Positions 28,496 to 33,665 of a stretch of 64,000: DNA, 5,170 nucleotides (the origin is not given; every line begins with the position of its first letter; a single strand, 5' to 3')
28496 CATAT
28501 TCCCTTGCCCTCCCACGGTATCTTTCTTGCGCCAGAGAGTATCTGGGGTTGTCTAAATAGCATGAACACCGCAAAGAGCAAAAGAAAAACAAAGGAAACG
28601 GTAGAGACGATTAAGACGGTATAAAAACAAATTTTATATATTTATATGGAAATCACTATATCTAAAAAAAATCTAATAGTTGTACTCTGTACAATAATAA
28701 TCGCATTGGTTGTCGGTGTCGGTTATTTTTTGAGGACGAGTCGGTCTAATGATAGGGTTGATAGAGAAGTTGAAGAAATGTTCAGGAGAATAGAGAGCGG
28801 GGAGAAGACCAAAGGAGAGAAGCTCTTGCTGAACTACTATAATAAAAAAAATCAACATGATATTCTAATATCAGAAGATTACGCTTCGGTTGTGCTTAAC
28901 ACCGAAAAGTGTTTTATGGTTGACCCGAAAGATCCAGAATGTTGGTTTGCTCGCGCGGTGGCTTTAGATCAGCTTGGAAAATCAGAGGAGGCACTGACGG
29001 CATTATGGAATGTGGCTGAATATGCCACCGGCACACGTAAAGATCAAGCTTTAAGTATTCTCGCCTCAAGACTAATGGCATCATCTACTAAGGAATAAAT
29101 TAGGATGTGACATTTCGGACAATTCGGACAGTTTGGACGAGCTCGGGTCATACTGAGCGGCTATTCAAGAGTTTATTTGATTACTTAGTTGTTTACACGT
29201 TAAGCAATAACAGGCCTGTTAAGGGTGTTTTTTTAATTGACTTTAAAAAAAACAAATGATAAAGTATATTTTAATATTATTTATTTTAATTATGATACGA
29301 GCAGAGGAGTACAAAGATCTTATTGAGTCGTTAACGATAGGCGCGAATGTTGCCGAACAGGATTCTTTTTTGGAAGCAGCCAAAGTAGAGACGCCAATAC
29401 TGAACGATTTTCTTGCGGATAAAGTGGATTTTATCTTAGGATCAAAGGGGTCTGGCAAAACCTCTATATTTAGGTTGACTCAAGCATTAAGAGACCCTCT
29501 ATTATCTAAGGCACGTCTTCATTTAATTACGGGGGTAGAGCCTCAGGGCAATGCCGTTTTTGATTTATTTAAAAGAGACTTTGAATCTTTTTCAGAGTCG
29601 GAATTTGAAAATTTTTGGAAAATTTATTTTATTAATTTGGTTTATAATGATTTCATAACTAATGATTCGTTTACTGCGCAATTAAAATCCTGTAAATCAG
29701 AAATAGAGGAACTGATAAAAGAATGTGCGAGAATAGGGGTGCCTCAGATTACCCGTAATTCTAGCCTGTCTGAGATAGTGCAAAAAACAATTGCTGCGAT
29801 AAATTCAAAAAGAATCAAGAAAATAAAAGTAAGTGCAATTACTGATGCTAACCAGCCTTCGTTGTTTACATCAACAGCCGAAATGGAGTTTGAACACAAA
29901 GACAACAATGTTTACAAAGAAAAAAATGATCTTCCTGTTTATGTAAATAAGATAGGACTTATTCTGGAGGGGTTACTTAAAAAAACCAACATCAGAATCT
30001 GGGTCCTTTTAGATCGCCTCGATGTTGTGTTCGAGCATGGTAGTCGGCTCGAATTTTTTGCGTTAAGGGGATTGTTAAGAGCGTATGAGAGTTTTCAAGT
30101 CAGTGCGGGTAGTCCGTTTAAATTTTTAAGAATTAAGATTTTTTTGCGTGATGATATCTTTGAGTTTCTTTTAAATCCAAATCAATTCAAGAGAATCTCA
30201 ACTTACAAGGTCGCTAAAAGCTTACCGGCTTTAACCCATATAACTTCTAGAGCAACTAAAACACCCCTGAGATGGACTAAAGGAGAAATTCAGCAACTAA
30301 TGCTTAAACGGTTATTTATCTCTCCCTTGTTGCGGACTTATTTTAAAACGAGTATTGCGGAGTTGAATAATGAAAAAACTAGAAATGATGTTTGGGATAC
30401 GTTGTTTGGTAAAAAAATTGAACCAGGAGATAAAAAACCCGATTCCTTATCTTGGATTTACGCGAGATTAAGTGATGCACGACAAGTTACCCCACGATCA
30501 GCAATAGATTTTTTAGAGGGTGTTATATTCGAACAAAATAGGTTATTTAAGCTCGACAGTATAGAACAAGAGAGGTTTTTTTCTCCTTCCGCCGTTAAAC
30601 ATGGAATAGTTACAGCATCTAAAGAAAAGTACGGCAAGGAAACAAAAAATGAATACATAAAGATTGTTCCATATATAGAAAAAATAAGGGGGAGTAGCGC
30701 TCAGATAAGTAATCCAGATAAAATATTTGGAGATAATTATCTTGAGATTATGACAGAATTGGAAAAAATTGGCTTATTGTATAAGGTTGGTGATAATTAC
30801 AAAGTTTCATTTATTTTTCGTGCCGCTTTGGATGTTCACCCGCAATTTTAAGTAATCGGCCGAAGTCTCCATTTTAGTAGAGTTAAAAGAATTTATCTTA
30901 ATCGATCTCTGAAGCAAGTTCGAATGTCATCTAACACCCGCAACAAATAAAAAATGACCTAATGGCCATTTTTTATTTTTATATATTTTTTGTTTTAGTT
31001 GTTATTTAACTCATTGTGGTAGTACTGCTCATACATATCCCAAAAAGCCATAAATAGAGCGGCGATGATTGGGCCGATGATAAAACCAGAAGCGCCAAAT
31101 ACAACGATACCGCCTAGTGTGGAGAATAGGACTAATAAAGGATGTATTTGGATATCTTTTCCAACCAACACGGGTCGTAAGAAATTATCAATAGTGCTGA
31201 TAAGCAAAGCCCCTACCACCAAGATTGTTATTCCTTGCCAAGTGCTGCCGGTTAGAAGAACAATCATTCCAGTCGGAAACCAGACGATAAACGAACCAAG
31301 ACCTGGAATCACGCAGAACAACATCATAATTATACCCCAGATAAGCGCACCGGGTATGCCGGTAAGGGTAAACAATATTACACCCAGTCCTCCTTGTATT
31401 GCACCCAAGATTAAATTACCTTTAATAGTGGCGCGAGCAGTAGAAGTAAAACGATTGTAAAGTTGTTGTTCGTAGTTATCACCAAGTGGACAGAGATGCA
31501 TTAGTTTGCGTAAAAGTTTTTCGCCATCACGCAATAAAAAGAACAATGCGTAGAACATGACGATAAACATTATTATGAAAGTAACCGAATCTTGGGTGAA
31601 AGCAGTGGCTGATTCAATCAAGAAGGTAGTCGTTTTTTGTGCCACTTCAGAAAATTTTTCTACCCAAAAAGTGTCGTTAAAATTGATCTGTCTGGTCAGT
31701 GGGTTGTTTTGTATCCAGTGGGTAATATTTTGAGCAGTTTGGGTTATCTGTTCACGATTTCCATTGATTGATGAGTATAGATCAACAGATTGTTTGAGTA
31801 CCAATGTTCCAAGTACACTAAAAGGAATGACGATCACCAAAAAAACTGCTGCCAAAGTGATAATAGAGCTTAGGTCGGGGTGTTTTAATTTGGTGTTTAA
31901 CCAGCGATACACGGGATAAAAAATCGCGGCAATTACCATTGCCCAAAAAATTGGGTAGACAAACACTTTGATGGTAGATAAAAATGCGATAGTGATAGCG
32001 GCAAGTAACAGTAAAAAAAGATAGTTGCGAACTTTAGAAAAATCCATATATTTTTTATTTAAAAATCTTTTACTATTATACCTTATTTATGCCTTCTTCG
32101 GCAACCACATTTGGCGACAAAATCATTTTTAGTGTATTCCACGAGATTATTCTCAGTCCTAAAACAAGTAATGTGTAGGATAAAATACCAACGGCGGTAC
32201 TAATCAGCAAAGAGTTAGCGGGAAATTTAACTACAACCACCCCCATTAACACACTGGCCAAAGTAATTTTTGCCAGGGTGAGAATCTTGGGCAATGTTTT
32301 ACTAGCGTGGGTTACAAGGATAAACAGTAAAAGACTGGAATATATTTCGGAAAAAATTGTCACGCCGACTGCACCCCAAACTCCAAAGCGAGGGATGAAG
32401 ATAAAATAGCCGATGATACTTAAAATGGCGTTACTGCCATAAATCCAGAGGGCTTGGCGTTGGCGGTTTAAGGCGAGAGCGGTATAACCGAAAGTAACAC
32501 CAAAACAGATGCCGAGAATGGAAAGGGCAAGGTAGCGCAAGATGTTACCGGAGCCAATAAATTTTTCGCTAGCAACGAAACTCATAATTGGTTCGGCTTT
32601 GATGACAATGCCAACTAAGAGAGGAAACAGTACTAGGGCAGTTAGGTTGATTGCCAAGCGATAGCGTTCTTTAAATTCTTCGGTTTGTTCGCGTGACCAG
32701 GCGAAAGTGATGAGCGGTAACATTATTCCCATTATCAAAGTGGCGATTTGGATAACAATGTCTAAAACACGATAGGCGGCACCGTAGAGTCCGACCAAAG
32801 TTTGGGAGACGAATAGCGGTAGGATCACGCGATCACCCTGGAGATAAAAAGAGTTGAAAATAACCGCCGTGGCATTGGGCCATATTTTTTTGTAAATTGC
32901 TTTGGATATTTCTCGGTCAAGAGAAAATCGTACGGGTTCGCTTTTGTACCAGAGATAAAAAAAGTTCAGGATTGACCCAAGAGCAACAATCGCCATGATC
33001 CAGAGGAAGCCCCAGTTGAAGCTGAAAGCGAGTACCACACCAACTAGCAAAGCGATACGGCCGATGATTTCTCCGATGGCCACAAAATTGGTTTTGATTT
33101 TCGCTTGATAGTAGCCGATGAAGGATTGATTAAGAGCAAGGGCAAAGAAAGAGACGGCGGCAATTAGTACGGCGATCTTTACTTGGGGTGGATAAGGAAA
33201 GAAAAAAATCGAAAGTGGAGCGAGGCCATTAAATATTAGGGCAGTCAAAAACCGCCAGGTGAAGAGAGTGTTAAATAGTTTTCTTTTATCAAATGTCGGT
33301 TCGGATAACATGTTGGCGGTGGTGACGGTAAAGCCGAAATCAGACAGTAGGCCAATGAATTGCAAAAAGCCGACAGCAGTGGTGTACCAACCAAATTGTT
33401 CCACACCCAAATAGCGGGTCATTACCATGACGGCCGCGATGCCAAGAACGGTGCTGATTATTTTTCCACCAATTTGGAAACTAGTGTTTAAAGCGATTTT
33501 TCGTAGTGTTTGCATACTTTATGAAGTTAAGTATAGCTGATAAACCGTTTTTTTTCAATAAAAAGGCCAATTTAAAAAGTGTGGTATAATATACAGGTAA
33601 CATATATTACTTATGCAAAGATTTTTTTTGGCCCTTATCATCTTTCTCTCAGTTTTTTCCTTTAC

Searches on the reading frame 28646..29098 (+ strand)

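Call 8: search_protein_families(library=pfam, proteins=[window:28646-29098:+], max_evalue=0.001)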
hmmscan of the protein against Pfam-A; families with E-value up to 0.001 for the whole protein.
window:28646-29098:+ (150 aa): 1 family
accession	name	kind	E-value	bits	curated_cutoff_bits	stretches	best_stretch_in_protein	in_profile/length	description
PF13431.12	TPR_17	-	0.00015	22.2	24.4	1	93-117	9-33/34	Tetratricopeptide repeat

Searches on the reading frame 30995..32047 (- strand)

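Call 9: search_protein_families(library=pfam, proteins=[window:30995-32047:-], max_evalue=0.001)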
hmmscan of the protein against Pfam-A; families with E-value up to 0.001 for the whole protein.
window:30995-32047:- (350 aa): 1 family
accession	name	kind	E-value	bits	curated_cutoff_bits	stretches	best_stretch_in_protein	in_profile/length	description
PF01594.21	AI-2E_transport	-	1.8e-58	198.7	34.3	1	10-339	2-326/327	AI-2E family transporter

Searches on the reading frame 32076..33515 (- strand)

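Call 9: search_protein_families(library=pfam, proteins=[window:32076-33515:-], max_evalue=0.001)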
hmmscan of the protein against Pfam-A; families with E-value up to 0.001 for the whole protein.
window:32076-33515:- (479 aa): 2 families
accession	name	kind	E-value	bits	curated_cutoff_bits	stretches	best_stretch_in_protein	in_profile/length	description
PF13440.11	Polysacc_synt_3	-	2e-18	67.1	23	1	31-320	1-289/293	Polysaccharide biosynthesis protein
PF01943.22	Polysacc_synt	-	3.4e-13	50.1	28.2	1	10-270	4-271/274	Polysaccharide biosynthesis protein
